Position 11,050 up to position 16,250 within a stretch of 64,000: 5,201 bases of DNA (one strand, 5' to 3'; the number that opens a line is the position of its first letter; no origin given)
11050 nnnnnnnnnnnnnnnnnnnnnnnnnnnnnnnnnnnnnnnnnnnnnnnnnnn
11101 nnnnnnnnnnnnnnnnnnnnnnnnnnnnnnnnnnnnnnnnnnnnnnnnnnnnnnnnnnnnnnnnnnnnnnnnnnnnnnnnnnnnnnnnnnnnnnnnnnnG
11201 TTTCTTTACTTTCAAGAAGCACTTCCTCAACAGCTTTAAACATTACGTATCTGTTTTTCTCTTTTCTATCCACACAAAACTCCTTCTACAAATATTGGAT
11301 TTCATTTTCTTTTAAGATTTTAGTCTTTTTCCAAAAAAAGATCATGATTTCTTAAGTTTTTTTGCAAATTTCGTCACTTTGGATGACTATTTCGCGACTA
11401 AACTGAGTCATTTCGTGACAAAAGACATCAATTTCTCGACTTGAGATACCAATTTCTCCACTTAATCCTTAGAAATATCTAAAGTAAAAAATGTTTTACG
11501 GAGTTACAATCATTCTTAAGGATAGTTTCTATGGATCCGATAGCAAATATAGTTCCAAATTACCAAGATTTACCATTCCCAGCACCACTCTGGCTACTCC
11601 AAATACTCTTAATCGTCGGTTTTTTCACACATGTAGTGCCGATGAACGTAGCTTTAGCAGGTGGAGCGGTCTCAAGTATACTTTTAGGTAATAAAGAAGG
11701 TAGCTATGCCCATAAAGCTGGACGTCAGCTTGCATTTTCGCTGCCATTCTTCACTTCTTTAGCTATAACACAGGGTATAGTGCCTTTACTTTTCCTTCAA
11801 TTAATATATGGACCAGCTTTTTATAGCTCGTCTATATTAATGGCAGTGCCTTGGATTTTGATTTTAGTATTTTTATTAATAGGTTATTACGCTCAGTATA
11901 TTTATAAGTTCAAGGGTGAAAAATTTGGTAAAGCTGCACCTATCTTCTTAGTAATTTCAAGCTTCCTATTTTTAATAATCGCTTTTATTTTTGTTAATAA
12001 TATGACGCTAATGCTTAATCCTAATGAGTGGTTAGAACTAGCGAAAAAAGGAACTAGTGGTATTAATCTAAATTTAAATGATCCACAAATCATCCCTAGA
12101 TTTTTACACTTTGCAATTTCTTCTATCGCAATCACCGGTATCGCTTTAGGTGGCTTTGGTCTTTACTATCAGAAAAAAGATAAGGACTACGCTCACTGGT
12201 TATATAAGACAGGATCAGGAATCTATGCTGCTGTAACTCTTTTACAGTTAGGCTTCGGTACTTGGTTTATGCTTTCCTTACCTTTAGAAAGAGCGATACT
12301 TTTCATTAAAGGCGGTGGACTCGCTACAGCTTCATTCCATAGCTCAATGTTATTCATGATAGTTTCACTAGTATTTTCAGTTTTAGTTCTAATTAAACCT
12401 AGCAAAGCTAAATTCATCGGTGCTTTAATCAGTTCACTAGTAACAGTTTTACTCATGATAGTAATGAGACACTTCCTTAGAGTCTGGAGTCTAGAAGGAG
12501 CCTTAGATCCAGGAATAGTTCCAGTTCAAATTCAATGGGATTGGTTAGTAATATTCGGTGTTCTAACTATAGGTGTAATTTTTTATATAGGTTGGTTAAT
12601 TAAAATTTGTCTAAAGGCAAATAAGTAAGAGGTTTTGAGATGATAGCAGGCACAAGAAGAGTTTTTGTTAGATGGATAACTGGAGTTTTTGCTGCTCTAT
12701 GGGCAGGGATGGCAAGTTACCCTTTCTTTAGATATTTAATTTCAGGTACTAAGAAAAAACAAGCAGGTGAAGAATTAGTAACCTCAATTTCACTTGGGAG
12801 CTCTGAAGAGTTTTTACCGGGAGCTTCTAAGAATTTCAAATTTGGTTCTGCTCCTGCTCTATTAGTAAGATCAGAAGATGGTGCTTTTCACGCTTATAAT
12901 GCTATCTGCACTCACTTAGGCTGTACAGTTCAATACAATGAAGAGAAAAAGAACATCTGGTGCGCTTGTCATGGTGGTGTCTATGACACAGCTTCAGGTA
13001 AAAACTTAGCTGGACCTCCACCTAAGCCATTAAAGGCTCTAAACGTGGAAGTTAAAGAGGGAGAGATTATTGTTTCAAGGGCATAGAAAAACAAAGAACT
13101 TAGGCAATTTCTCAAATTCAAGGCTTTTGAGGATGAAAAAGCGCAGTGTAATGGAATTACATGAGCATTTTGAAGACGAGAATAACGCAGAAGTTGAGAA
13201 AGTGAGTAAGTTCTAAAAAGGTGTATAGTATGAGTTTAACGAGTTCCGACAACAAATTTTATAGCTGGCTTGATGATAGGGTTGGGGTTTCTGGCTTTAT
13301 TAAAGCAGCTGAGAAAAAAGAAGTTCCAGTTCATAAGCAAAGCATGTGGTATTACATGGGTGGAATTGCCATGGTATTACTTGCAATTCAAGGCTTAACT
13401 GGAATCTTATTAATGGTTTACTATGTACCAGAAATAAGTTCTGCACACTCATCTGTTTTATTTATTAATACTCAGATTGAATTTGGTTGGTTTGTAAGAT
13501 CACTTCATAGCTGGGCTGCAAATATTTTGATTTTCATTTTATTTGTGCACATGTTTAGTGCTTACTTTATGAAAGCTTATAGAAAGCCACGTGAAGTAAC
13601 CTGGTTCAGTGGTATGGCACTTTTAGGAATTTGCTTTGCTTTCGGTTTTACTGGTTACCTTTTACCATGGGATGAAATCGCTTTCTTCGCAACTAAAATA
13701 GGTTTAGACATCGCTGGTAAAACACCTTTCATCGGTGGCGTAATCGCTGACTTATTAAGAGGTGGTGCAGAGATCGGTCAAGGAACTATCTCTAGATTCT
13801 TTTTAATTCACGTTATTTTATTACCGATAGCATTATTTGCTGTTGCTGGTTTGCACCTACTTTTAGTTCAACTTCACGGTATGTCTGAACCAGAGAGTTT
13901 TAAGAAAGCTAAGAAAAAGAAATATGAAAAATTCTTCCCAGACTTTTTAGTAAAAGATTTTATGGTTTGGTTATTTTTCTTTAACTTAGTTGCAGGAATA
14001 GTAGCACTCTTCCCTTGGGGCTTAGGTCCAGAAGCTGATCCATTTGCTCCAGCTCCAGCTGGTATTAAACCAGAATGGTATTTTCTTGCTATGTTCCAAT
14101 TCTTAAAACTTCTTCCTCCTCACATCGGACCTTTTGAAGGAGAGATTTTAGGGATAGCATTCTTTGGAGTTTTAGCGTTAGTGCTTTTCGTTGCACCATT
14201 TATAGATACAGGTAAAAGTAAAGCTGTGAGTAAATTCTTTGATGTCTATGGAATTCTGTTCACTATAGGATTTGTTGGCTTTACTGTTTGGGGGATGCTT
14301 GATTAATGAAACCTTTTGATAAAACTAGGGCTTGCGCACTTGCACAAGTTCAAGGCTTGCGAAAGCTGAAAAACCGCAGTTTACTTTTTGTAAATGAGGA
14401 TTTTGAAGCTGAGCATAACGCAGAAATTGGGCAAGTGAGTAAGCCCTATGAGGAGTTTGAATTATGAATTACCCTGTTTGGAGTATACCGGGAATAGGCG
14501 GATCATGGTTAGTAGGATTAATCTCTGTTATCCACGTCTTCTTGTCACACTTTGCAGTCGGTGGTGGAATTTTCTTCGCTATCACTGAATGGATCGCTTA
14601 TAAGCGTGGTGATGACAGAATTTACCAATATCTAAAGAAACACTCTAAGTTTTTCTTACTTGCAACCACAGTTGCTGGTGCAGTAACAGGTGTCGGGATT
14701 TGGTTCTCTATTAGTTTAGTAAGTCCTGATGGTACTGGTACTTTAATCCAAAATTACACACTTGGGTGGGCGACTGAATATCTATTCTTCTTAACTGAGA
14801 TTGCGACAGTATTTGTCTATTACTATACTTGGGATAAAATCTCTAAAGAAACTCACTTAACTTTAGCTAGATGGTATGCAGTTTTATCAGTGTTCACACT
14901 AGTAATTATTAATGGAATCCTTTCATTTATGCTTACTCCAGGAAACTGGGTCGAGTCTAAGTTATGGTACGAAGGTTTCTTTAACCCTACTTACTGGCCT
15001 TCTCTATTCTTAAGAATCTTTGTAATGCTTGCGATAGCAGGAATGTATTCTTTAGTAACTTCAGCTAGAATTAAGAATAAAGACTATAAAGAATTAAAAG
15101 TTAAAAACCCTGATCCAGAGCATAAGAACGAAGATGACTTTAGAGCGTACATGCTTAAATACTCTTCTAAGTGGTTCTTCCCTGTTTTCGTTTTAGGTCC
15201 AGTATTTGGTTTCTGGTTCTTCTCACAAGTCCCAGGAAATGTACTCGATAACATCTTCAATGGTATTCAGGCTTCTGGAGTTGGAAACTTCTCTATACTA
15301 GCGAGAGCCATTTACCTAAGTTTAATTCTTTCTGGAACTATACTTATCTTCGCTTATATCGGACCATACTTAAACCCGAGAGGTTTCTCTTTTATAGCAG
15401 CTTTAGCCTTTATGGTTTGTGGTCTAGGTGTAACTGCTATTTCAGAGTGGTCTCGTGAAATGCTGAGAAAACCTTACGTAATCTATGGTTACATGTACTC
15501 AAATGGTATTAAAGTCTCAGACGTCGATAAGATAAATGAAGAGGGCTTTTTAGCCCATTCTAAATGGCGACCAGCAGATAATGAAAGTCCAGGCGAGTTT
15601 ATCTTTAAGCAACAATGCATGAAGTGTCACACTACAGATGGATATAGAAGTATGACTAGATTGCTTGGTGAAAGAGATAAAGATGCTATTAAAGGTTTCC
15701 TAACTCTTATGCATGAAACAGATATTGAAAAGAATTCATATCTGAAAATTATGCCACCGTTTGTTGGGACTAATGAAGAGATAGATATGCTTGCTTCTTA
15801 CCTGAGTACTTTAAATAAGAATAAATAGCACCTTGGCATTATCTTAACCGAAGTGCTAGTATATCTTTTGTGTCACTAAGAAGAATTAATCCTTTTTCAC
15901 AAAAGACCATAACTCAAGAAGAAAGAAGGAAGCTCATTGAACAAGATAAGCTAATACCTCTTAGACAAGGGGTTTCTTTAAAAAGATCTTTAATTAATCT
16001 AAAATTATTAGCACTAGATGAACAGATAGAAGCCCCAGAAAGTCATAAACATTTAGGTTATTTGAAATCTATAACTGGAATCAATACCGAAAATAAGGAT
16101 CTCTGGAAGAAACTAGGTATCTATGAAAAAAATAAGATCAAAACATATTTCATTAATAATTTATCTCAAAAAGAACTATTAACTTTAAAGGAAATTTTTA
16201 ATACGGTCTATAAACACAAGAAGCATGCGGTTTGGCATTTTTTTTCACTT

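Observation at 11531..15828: Rieske/cyt b6 complex operon flanked by two CydA-like (cytochrome bd subunit I family) proteins, one fused to cytochrome c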

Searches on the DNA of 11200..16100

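Call 67: search_rna_families(source=window, start=11200, end=16100, threshold=evalue, max_evalue=1)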
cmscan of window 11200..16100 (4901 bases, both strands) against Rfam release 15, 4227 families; matches with E-value up to 1: 0.
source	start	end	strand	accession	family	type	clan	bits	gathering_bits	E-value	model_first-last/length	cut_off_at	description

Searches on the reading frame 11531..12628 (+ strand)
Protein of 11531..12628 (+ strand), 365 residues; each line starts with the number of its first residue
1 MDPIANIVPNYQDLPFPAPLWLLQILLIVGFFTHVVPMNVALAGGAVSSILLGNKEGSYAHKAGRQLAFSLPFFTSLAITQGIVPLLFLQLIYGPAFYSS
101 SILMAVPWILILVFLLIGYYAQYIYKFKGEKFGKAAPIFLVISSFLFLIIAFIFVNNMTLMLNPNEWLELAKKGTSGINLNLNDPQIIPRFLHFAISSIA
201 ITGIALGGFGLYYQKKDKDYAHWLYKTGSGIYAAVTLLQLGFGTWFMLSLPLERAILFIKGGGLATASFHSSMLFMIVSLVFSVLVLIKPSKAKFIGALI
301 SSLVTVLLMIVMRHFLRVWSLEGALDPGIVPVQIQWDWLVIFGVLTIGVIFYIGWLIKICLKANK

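Call 3: search_protein_families(library=pfam, proteins=[window:11531-12628:+], max_evalue=1)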
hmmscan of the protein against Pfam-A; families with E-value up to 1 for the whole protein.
window:11531-12628:+ (365 aa): 1 family
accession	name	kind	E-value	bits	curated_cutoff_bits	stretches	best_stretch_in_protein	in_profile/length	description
PF09716.15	ETRAMP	-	0.058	13.8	29.1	1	142-216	7-80/81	Malarial early transcribed membrane protein (ETRAMP)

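Call 4: search_protein_families(library=ncbifam, proteins=[window:11531-12628:+], max_evalue=1)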
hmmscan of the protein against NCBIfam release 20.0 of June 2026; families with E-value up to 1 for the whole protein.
window:11531-12628:+ (365 aa): 0 families

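Call 16: find_homologous_proteins(query=window:11531-12628:+, max_evalue=0.001)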
Query window:11531-12628:+ (365 aa): 299 proteins with E <= 0.001 among 8000 candidates; the best 120 are listed.
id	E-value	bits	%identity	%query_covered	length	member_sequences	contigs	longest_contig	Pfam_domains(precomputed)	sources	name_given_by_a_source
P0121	1.6e-185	635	92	86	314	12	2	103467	-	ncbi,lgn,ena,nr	ncbi:MAG: hypothetical protein MK033_00385 [Candidatus Caenarcaniphilales bacterium]|nr:hypothetical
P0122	1.1e-144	501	88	72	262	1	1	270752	-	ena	-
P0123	9.6e-108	379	53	98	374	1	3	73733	-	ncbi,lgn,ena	-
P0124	3.2e-107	377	51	99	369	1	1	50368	-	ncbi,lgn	-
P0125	1.4e-106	375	51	98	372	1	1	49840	-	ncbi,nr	ncbi:MAG: hypothetical protein KTR14_07145 [Vampirovibrio sp.]|nr:hypothetical protein [Vampirovibri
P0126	2.5e-105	371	53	98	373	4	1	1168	-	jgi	jgi:hypothetical protein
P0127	8.6e-105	369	51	99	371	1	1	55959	-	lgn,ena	-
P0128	2.4e-102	361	50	99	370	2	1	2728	-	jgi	jgi:hypothetical protein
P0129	9.0e-102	359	49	98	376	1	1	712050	-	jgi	-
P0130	1.3e-101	359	49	99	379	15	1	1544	-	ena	-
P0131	2.1e-101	358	48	98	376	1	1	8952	-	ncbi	-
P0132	3.1e-101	358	46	99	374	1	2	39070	-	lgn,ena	-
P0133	7.7e-101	356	51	98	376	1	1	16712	-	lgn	-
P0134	1.8e-100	355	46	99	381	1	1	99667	-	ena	-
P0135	7.1e-100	353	49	98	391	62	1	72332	-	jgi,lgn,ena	jgi:hypothetical protein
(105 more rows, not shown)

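Call 20: search_solved_structures(query=A1, max_evalue=10, show_alignments=3)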
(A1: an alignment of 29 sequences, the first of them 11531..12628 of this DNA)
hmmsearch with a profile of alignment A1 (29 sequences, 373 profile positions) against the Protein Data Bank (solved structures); distinct sequences matched with E-value up to 10: 1.
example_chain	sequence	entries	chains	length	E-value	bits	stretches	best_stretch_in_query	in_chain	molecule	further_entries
8i4t_F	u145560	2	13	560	0.2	13.9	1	107-164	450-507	Envelopment polyprotein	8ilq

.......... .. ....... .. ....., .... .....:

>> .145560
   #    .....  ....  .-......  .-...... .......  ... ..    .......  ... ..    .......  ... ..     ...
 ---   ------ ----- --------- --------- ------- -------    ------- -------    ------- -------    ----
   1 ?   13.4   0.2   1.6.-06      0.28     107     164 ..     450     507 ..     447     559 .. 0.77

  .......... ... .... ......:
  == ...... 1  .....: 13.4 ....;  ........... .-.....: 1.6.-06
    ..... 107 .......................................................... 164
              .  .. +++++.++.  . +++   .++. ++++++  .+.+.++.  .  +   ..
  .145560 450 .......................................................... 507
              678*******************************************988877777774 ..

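Call 35: predict_structure(alignment_id=A1)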
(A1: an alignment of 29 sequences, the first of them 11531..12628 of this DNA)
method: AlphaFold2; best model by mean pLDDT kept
length: 365 residues; sequences in the alignment: 29
mean_pLDDT: 93.8   pTM: 0.89
mean pLDDT of the five models: 93.8, 93.2, 92.7, 92.6, 92.2
residues with pLDDT >= 90: 310; 70-90: 49; 50-70: 6; < 50: 0
segments of 3 or more residues with pLDDT < 50: none
pLDDT, mean of each block of 10 residues (from residue 1): 68 90 95 96 98 97 97 95 92 93 93 97 96 96 98 96 91 84 94 97 98 96 98 97 95 93 93 98 98 98 98 95 90 91 89 90 85
secondary structure, 60 per line:
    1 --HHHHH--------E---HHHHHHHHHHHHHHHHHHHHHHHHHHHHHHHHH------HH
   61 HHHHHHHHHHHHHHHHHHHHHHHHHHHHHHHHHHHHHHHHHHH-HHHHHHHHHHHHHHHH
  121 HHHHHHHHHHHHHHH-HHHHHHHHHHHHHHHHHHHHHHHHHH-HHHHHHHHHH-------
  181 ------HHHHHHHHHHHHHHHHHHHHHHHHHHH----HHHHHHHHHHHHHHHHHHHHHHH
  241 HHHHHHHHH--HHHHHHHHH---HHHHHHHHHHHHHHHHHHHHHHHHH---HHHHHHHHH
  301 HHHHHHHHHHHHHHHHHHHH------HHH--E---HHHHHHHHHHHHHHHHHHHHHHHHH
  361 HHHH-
elements in order: H3-7 H20-52 H59-103 H105-135 H137-162 H164-173 H187-213 H218-249 H252-260 H264-288 H292-320 H336-364

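Call 57: find_homologous_proteins(query=A3, max_evalue=0.001)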
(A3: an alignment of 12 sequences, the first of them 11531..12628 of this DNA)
Query A3 (12 sequences) (365 aa, profile of the alignment): 1694 proteins with E <= 0.001 among 8000 candidates; the best 120 are listed.
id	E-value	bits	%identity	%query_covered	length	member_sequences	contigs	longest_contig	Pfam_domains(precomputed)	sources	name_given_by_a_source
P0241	2.6e-143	496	28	98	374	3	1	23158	-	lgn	-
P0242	8.7e-141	487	28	98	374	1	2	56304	-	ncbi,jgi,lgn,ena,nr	ncbi:MAG TPA: hypothetical protein VMB25_10785 [Bryobacteraceae bacterium]|nr:hypothetical protein [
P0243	1.2e-140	487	28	98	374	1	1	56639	-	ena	-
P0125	2.9e-138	479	51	98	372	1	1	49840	-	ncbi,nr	ncbi:MAG: hypothetical protein KTR14_07145 [Vampirovibrio sp.]|nr:hypothetical protein [Vampirovibri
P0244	3.2e-138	479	29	99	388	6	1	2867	-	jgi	jgi:hypothetical protein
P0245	4.4e-138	479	31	67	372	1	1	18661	-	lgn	-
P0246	1.0e-136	474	28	98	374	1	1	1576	-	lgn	-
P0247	3.5e-135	469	28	98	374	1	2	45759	-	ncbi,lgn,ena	-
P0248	9.0e-135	468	29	98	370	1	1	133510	-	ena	-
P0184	2.2e-134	466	47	99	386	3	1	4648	-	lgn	-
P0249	3.0e-134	466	32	48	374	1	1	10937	-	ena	-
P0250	2.2e-133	463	27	98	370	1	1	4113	-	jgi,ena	-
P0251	3.0e-133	463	33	54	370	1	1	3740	-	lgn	-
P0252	3.7e-133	462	28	98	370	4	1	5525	-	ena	-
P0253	5.5e-133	462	28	98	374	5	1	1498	-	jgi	-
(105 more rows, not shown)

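Call 69: search_protein_representatives(alignment_id=A4)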
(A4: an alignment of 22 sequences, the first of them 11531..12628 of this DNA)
Query: 22 sequences, 370 profile positions. Proteins with E-value up to 0.001 (for the whole library): 2227; up to 1e-10: 1437; up to 1e-30: 665. The best 150 are listed.
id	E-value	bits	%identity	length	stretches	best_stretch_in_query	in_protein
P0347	1.5e-141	488.2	-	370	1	1-369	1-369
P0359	1.9e-137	474.7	-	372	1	1-369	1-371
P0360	2.2e-129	448.2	-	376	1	1-369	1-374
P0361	8.4e-129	446.2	-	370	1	1-368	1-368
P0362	1.1e-122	426.1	-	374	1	3-366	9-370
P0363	2.0e-120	418.7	-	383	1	1-368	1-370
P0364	2.0e-118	412.1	-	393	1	1-368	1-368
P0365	3.7e-117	407.9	-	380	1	2-366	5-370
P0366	1.6e-116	405.8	-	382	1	1-364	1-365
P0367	3.0e-116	405.0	-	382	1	3-366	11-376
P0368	5.9e-116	404.0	-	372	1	1-368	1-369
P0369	2.3e-115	402.0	-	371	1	1-369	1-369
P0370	8.5e-112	390.3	-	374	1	3-366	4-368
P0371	1.4e-108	379.7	-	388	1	3-368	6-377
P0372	2.8e-108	378.7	-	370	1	1-370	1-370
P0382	3.1e-101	355.5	-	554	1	1-366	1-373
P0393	1.7e-94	333.3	-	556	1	3-368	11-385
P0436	4.4e-78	279.3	-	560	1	2-364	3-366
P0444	5.3e-76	272.5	-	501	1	3-362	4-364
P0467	1.6e-71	257.7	-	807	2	1-357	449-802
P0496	1.1e-67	245.1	-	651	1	3-360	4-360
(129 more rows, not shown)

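Call 70: search_protein_families(library=pfam, proteins=[P0467, P0382, P0393, P0436, P0444, P0496], max_evalue=0.01)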
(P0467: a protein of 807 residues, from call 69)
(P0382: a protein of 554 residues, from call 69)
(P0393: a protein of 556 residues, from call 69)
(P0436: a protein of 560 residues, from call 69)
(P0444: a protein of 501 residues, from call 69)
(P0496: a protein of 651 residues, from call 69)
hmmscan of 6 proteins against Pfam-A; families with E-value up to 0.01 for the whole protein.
P0467 (807 aa): 1 family
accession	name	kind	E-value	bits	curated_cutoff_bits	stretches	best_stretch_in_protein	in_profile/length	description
PF01654.22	Cyt_bd_oxida_I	-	3.2e-09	36.3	26.2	1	19-230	8-230/418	Cytochrome bd terminal oxidase subunit I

P0382 (554 aa): 2 families
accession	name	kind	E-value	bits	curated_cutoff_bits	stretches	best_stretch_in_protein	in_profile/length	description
PF00355.32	Rieske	-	7.7e-13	48.6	20.3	1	465-542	10-87/88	Rieske [2Fe-2S] domain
PF13806.12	Rieske_2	-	0.0014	19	27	1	504-553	55-103/104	Rieske-like [2Fe-2S] domain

P0393 (556 aa): 1 family
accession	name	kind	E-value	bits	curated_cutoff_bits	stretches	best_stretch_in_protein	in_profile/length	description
PF00355.32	Rieske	-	2.1e-12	47.2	20.3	1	460-544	4-88/88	Rieske [2Fe-2S] domain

P0436 (560 aa): 1 family
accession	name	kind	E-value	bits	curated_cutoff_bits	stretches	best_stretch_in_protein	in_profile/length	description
PF11845.13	Tll0287-like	-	3.3e-28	99.4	24.1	1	394-558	11-144/144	Tll0287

P0444 (501 aa): 0 families

P0496 (651 aa): 4 families
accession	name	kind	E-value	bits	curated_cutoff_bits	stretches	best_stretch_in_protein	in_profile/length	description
PF11604.15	CusF_Ec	-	4.8e-13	49.2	27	1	395-450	2-56/72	Copper binding periplasmic protein CusF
PF02630.20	SCO1-SenC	-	1.1e-12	48.6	22.8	1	493-609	6-111/134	SCO1/SenC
PF08534.16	Redoxin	-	0.00016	21.9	26.6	1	484-634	2-135/148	Redoxin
PF25592.1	DUF7937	-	0.00048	19.5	31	1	34-358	109-397/402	Domain of unknown function (DUF7937)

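Call 72: list_cluster_members(proteins=[P0382, P0393])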
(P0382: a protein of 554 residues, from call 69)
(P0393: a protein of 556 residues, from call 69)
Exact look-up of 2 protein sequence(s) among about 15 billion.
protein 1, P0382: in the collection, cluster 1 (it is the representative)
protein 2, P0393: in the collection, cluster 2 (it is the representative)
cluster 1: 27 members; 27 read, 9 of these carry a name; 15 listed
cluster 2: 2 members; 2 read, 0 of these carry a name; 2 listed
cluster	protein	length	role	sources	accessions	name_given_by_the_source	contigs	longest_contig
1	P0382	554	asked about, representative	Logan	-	-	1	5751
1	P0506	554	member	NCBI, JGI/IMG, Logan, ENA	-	nitrite reductase/ring-hydroxylating ferredoxin subunit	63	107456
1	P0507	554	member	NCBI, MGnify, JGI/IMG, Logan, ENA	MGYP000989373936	CR=1 FL=1 | nitrite reductase/ring-hydroxylating ferredoxin subunit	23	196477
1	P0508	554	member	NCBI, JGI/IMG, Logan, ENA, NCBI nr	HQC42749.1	MAG TPA: Rieske (2Fe-2S) protein [Verrucomicrobiota bacterium] | nitrite reductase/ring-hydroxylating ferredoxin subunit | Rieske (2Fe-2S) protein [Verrucomicrobiota bacterium]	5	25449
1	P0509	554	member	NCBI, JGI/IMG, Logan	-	nitrite reductase/ring-hydroxylating ferredoxin subunit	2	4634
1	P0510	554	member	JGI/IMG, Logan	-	nitrite reductase/ring-hydroxylating ferredoxin subunit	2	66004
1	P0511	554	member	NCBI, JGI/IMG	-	nitrite reductase/ring-hydroxylating ferredoxin subunit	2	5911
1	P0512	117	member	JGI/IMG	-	Rieske Fe-S protein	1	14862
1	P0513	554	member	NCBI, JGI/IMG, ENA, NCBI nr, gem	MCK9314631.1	MAG: Rieske (2Fe-2S) protein [Verrucomicrobia bacterium] | Rieske (2Fe-2S) protein [Verrucomicrobiota bacterium]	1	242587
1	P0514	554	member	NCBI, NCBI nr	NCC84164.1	MAG: Rieske (2Fe-2S) protein [Clostridia bacterium] | Rieske (2Fe-2S) protein [Clostridia bacterium]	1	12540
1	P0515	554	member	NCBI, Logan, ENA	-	-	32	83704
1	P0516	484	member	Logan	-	-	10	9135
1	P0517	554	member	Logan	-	-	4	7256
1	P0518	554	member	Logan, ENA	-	-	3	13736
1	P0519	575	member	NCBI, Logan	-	-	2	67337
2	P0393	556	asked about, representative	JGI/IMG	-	-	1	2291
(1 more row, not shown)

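Call 73: find_encoding_contigs(protein=P0382, flank=5000, max_places=3)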
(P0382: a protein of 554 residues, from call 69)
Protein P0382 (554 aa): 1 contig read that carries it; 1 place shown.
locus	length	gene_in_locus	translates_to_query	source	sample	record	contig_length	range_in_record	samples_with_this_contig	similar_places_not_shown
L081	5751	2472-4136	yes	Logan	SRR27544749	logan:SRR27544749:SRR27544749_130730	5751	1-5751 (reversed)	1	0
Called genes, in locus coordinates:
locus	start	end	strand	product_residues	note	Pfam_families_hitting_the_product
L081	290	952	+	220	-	-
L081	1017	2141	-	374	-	PF07497:Rho_RNA_bind, PF00006:ATP-synt_ab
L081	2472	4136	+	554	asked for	PF00355:Rieske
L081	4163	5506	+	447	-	PF01654:Cyt_bd_oxida_I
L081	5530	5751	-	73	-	?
